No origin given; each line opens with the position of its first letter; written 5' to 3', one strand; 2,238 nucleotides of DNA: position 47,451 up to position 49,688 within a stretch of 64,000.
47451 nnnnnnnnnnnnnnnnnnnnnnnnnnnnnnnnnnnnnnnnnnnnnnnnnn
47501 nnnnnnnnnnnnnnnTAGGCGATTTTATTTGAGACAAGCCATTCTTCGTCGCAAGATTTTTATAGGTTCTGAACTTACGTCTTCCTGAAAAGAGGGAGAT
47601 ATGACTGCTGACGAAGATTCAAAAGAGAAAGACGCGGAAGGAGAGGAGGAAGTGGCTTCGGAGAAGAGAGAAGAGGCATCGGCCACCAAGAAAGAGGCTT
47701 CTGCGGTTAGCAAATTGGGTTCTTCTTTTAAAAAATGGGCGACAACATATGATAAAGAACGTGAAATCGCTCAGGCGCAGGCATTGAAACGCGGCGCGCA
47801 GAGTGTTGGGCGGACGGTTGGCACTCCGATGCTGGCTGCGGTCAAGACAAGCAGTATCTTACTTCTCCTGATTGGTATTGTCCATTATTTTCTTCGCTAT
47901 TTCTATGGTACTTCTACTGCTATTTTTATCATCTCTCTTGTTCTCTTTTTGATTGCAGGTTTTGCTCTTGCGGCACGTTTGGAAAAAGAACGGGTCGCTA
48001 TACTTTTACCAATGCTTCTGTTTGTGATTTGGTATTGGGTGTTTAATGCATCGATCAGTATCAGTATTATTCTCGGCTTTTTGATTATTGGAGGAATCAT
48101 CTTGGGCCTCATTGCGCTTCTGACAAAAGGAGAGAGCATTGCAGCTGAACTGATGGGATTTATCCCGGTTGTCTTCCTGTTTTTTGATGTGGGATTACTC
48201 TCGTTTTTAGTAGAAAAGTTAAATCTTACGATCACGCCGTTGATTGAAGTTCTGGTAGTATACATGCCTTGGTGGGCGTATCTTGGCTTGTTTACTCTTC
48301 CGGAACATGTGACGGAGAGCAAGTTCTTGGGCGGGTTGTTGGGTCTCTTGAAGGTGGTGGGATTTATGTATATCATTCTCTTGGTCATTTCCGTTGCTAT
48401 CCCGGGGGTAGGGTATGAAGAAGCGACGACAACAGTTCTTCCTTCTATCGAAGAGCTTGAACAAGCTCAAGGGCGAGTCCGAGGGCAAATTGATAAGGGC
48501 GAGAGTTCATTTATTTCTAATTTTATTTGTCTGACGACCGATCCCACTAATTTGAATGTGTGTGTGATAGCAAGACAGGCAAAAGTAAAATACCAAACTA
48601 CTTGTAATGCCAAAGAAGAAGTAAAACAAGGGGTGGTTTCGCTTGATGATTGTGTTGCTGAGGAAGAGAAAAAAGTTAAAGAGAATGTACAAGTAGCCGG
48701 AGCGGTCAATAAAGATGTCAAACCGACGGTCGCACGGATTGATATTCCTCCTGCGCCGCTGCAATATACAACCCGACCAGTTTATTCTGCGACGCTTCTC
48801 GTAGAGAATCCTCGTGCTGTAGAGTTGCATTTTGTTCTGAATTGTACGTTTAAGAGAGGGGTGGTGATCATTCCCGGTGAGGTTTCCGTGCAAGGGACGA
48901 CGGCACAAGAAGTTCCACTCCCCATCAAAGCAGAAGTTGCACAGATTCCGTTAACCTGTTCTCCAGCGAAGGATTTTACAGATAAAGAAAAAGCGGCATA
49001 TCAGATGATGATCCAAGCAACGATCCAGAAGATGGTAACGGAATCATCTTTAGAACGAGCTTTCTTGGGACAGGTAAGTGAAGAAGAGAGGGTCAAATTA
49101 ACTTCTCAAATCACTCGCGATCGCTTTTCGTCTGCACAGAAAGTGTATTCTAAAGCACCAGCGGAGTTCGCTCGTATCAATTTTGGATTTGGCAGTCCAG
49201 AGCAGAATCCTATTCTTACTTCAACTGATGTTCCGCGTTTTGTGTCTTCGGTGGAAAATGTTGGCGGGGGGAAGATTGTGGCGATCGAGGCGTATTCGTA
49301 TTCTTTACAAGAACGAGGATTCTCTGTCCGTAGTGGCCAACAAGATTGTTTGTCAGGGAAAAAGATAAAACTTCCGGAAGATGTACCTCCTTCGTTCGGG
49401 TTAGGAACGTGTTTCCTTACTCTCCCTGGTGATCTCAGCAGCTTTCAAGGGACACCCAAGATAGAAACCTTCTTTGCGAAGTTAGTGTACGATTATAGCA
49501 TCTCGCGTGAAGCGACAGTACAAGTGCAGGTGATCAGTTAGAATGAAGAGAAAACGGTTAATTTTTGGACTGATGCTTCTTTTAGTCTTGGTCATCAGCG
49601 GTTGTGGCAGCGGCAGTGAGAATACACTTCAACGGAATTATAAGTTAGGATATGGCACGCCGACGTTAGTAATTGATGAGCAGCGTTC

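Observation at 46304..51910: Four-gene envelope locus with no recognisable enzymatic component: pilin-like protein, acidic-headed polytopic membrane protein, lipoprotein, and Cys-rich dockerin-like lipoprotein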

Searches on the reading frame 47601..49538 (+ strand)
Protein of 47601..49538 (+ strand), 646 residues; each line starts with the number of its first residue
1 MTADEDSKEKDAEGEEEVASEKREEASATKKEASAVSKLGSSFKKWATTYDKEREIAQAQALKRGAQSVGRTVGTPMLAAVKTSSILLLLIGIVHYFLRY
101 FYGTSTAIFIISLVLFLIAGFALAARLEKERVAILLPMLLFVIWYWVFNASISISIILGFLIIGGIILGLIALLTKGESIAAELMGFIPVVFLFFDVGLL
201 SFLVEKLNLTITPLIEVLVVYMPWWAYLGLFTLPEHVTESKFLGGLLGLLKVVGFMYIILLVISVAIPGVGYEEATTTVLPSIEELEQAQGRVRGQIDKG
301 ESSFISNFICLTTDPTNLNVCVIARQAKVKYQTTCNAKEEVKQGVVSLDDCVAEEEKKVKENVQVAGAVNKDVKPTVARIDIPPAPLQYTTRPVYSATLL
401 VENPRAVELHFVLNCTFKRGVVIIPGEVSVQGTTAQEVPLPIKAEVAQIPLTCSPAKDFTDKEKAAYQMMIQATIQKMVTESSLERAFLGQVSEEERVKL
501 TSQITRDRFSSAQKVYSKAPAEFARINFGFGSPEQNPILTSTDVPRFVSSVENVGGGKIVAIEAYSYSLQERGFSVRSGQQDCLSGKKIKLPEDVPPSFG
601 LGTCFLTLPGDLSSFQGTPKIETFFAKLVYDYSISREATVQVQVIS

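Call 3: search_protein_families(library=pfam, proteins=[window:47601-49538:+], max_evalue=1)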
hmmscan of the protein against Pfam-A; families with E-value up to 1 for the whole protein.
window:47601-49538:+ (646 aa): 0 families

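Call 4: search_protein_families(library=ncbifam, proteins=[window:47601-49538:+], max_evalue=1)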
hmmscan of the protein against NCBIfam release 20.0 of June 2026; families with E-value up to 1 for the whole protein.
window:47601-49538:+ (646 aa): 0 families

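Call 8: find_homologous_proteins(query=window:47601-49538:+)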
Query window:47601-49538:+ (646 aa): 15 proteins with E <= 0.001 among 8000 candidates.
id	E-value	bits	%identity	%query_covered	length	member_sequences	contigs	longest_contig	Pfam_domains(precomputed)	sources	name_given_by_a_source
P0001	0.0e+0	1406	100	100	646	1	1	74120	-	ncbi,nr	ncbi:hypothetical protein HYT55_04340 [Candidatus Woesearchaeota archaeon]|nr:hypothetical protein [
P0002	0.0e+0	1165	81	100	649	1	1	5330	-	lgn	-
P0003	1.5e-239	815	57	98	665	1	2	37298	-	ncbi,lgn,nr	ncbi:hypothetical protein HY495_02615 [Candidatus Woesearchaeota archaeon]|nr:hypothetical protein [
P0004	5.7e-239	813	58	99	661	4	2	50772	-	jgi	-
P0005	1.5e-228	778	56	97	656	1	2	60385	-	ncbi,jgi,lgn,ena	-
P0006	3.8e-226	770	54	100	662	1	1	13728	-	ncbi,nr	ncbi:hypothetical protein HY496_00675 [Candidatus Woesearchaeota archaeon]|nr:hypothetical protein [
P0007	3.0e-225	767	56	99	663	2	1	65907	-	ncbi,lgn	-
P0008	2.4e-221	755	56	100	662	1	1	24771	-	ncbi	-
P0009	3.8e-217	741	55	96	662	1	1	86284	-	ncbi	-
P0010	3.0e-208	711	53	96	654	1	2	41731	-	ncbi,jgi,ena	-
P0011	4.6e-196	671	50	96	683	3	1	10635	-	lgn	-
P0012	7.9e-126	439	37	97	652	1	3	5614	-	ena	-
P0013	4.6e-92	328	34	86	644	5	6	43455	-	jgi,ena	-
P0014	2.4e-67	246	30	88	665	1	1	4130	-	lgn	-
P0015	8.5e-60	221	29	88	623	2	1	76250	-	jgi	-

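Call 9: find_encoding_contigs(protein=P0015, flank=8000, max_places=2)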
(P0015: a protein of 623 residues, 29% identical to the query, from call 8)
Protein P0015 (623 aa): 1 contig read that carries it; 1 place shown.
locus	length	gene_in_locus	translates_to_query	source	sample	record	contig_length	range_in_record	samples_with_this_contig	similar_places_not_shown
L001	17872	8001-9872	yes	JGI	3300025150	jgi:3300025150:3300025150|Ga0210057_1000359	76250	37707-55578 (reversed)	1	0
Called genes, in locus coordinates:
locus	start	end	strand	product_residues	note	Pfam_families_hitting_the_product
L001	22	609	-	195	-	PF04893:Yip1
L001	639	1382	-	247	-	PF01784:DUF34_NIF3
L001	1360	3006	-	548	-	PF18262:PhetRS_B1 (faint), PF03484:B5, PF17759:tRNA_synthFbeta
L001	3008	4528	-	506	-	PF01409:tRNA-synt_2d, PF00587:tRNA-synt_2b (weak)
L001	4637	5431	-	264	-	PF01978:TrmB, PF11495:TrmB_EBD_N (weak)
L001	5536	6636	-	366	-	PF26356:Pelota_N, PF03464:eRF1_2, PF03465:eRF1_3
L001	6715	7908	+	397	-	-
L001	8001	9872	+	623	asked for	-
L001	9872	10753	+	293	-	-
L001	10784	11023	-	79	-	PF00462:Glutaredoxin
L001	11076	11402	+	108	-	-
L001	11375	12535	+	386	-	PF00933:Glyco_hydro_3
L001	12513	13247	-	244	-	PF13230:GATase_4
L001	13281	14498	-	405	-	PF04107:GCS2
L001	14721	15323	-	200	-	PF11814:DUF3335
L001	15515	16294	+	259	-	PF01015:Ribosomal_S3Ae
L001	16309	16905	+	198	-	PF00149:Metallophos, PF12850:Metallophos_2, PF14582:Metallophos_3 (weak)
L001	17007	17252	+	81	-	-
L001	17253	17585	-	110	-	-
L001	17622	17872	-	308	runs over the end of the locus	PF08068:DKCLD, PF21238:Pus10_C, PF01509:TruB_N, PF16198:TruB_C_2, PF01472:PUA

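Call 10: find_encoding_contigs(protein=P0013, flank=8000, max_places=2)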
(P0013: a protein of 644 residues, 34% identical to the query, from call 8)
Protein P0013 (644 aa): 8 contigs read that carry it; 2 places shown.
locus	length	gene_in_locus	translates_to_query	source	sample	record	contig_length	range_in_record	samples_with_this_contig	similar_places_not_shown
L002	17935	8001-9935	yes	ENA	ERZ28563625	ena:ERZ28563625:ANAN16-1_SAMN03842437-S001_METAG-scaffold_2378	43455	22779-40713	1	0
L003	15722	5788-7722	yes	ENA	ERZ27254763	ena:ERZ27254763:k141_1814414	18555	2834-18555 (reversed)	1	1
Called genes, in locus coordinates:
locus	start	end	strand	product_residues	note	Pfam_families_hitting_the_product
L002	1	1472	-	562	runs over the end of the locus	PF18262:PhetRS_B1 (weak), PF03484:B5, PF01409:tRNA-synt_2d (weak), PF17759:tRNA_synthFbeta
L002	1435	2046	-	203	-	PF04199:Cyclase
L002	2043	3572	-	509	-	PF01409:tRNA-synt_2d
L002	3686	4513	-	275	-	PF01978:TrmB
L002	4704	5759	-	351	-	PF26356:Pelota_N, PF03465:eRF1_3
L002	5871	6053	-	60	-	-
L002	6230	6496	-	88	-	-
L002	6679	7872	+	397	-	-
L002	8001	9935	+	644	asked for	-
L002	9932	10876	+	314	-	-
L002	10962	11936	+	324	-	PF01210:NAD_Gly3P_dh_N, PF02558:ApbA (faint), PF03446:NAD_binding_2 (weak), PF07479:NAD_Gly3P_dh_C, PF20618:GPD_NAD_C_bact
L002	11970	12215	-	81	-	PF00462:Glutaredoxin, PF13417:GST_N_3 (weak)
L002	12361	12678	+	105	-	-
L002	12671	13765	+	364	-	PF00933:Glyco_hydro_3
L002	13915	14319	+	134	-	PF13518:HTH_28 (weak), PF13551:HTH_29 (weak)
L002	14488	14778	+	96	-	PF13683:rve_3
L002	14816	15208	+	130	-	-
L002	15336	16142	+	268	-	-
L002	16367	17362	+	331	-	-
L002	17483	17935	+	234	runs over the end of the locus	PF01015:Ribosomal_S3Ae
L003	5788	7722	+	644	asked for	-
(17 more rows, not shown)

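Call 11: find_encoding_contigs(protein=P0009, flank=8000, max_places=2)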
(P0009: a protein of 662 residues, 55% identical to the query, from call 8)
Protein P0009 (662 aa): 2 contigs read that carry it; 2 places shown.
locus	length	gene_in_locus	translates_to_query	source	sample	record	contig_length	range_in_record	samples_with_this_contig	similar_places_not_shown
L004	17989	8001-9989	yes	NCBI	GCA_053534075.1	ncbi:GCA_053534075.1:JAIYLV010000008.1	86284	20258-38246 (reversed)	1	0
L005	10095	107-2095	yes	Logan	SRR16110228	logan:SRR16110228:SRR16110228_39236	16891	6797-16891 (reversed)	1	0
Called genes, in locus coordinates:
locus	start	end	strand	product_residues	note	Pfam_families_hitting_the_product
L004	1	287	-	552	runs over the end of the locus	PF18262:PhetRS_B1 (faint), PF03484:B5, PF17759:tRNA_synthFbeta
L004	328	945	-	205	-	PF04893:Yip1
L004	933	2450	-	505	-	PF01409:tRNA-synt_2d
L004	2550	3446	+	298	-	-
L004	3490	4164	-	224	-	-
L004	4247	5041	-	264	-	PF01978:TrmB, PF11495:TrmB_EBD_N (weak)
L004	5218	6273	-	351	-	PF26356:Pelota_N, PF03464:eRF1_2, PF03465:eRF1_3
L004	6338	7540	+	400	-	-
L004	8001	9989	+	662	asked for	-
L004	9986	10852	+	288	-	-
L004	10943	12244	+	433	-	PF00404:Dockerin_1 (faint)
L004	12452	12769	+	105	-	PF01909:NTP_transf_2, PF18765:Polbeta (weak)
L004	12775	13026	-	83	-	PF00462:Glutaredoxin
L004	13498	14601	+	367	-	PF00933:Glyco_hydro_3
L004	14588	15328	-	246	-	PF13230:GATase_4, PF13522:GATase_6 (weak)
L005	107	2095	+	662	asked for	-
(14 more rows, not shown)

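Call 21: predict_structure(alignment_id=A1)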
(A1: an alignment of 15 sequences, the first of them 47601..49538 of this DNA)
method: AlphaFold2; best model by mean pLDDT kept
length: 646 residues; sequences in the alignment: 15
mean_pLDDT: 73.2   pTM: 0.46
mean pLDDT of the five models: 73.2, 70.1, 67.6, 66.4, 66.2
residues with pLDDT >= 90: 141; 70-90: 290; 50-70: 110; < 50: 105
segments of 3 or more residues with pLDDT < 50: 1-81, 238-240, 263-278, 360-363
pLDDT, mean of each block of 10 residues (from residue 1): 33 39 38 35 35 40 32 31 71 83 75 85 73 74 69 55 63 60 73 78 68 70 80 60 56 55 44 45 75 70 69 74 78 78 76 69 63 86 89 93 90 94 92 92 93 91 88 94 92 86 87 83 89 85 88 88 93 87 84 81 88 84 94 94 82
secondary structure, 60 per line:
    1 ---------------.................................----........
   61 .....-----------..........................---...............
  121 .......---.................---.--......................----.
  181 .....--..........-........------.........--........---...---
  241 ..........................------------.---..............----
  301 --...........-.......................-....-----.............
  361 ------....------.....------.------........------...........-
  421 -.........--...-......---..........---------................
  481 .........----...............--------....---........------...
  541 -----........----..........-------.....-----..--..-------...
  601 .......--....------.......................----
elements in order: H16-48 H53-65 H77-102 H106-127 H131-147 H154-175 H180-185 H188-197 H199-206 H213-221 H224-231 H241-266 H283-296 H303-313 H315-337 H339-342 H348-360 E367-370 E377-381 E395-402 E409-419 E422-430 E433-435 E437-442 E446-455 E465-489 H494-508 E517-520 E524-531 E538-540 E546-553 E558-567 E575-579 E598-607 H610-613 E620-642

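Call 26: search_solved_structures(query=A1, max_evalue=1)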
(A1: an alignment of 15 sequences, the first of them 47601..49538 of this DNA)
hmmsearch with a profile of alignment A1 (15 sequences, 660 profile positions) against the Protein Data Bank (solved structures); distinct sequences matched with E-value up to 1: 25.
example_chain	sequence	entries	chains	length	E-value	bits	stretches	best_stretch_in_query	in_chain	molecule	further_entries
3jqh_A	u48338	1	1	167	0.025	16.2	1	289-369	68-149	C-type lectin domain family 4 member M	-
5ukw_A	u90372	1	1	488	0.034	15.7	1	345-465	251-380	Glucose-6-phosphate 1-dehydrogenase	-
7seh_A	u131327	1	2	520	0.042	15.4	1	345-463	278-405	Glucose-6-phosphate 1-dehydrogenase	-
6va8_A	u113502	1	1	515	0.088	14.4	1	349-465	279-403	Glucose-6-phosphate 1-dehydrogenase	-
7zvd_N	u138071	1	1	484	0.09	14.3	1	349-465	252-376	Glucose-6-phosphate 1-dehydrogenase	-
2bh9_A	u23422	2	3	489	0.091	14.3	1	349-465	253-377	GLUCOSE-6-PHOSPHATE 1-DEHYDROGENASE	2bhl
7zve_G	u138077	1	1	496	0.094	14.3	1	349-465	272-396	Glucose-6-phosphate 1-dehydrogenase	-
7zve_C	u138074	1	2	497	0.094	14.3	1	349-465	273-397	Glucose-6-phosphate 1-dehydrogenase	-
7zve_B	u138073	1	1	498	0.095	14.3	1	349-465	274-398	Glucose-6-phosphate 1-dehydrogenase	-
7zve_D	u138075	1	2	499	0.095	14.3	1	349-465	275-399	Glucose-6-phosphate 1-dehydrogenase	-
7zve_E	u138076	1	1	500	0.095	14.3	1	349-465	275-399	Glucose-6-phosphate 1-dehydrogenase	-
7zve_A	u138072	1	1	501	0.096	14.2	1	349-465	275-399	Glucose-6-phosphate 1-dehydrogenase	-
6va0_A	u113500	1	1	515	0.1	14.2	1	349-465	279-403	Glucose-6-phosphate 1-dehydrogenase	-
6e08_L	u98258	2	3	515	0.1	14.2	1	349-465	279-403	Glucose-6-phosphate 1-dehydrogenase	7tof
7sni_A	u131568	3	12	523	0.1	14.1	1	349-465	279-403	Glucose-6-phosphate 1-dehydrogenase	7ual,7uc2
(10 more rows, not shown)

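Call 27: fold_search(model_id=the predicted structure, library=pdb)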
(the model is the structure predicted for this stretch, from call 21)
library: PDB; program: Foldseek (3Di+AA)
matches with E <= 10: 1610; with E <= 0.001: 21
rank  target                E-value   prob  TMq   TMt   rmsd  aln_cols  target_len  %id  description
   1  9au7_C                1.1e-05  0.99  0.11  0.22  25.1       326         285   11  Human Retriever VPS35L/VPS29/VPS26C complex bound to SNX17 peptide (Composite Map) (released 2024-10-30)
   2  6kzb_A                1.3e-04  0.97  0.11  0.10  22.7       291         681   12  Transglutaminase2 complexed with calcium (released 2020-12-09)
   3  4kkp_A                1.5e-04  0.98  0.12  0.27  20.3       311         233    9  Crystal structure of Vibrio cholerae RbmA (crystal form 2) (released 2013-05-22)
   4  4kkq_A                1.6e-04  0.97  0.11  0.26  20.2       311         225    8  Crystal structure of Vibrio cholerae RbmA (crystal form 1) (released 2013-05-22)
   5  4be6_A                1.8e-04  0.95  0.11  0.26  20.3       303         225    9  V. cholera biofilm scaffolding protein RbmA (released 2013-12-18)
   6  4kkr_A                1.9e-04  0.98  0.12  0.28  20.1       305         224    9  Crystal structure of Vibrio cholerae RbmA (crystal form 3) (released 2013-05-22)
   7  3ly6_A                2.1e-04  0.97  0.11  0.11  24.2       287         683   12  Crystal structure of human transglutaminase 2 complex with adenosine 5' Triphosphate (released 2010-08-18)
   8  4kkq_B                2.1e-04  0.96  0.11  0.26  19.9       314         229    8  Crystal structure of Vibrio cholerae RbmA (crystal form 1) (released 2013-05-22)
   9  3s3s_A                2.3e-04  0.95  0.10  0.11  22.3       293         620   10  Transglutaminase 2 in complex with a novel inhibitor (released 2012-06-06)
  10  2q3z_A                2.3e-04  0.94  0.11  0.11  24.6       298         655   10  Transglutaminase 2 undergoes large conformational change upon activation (released 2007-10-23)
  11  4be5_A                2.6e-04  0.90  0.10  0.24  20.2       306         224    9  V. cholera biofilm scaffolding protein RbmA (released 2013-12-18)
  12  6a8p_C                3.3e-04  0.95  0.11  0.11  27.5       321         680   10  Transglutaminase 2 mutant G224V in complex with GTP (released 2018-09-26)
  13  1kv3_A                4.1e-04  0.96  0.11  0.11  21.4       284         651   12  HUMAN TISSUE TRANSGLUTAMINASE IN GDP BOUND FORM (released 2002-03-13)
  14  3s3j_A                4.3e-04  0.91  0.11  0.11  24.9       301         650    8  Transglutaminase 2 in complex with a novel inhibitor (released 2012-06-06)
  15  4kkp_B                4.5e-04  0.96  0.12  0.27  20.5       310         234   10  Crystal structure of Vibrio cholerae RbmA (crystal form 2) (released 2013-05-22)
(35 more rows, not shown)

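Call 38: search_protein_families(library=pfam, proteins=[L001:8001-9869:+, L002:8001-9932:+, L001:9872-10750:+, L002:9932-10873:+], max_evalue=1)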
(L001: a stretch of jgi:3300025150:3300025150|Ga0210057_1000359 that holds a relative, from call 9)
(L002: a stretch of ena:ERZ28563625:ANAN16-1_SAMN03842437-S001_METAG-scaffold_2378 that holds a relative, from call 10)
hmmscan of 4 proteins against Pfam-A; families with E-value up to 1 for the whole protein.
L001:8001-9869:+ (623 aa): 0 families

L002:8001-9932:+ (644 aa): 0 families

L001:9872-10750:+ (293 aa): 0 families

L002:9932-10873:+ (314 aa): 0 families

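Call 50: search_protein_representatives(alignment_id=A1)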
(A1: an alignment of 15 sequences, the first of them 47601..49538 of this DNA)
Query: 15 sequences, 660 profile positions. Proteins with E-value up to 0.001 (for the whole library): 250; up to 1e-10: 225; up to 1e-30: 173. The best 150 are listed.
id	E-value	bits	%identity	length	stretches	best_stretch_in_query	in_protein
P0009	0.0e+00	1032.5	-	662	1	1-659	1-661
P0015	6.2e-213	725.3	-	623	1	60-659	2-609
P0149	1.1e-207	708.0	-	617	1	60-656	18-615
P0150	2.4e-189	647.4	-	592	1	70-657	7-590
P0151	3.0e-187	640.5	-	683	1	53-655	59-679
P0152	3.4e-186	637.0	-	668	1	20-658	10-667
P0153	7.0e-186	635.9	-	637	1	55-657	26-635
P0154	3.3e-174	597.4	-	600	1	61-655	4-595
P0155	1.6e-172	591.9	-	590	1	69-652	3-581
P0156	1.4e-171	588.7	-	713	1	13-658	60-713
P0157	2.7e-170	584.4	-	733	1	15-658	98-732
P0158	4.7e-170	583.7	-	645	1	58-657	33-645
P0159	9.7e-170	582.6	-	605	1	79-658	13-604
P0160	1.2e-169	582.3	-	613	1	60-657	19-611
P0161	1.7e-165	568.6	-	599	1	88-657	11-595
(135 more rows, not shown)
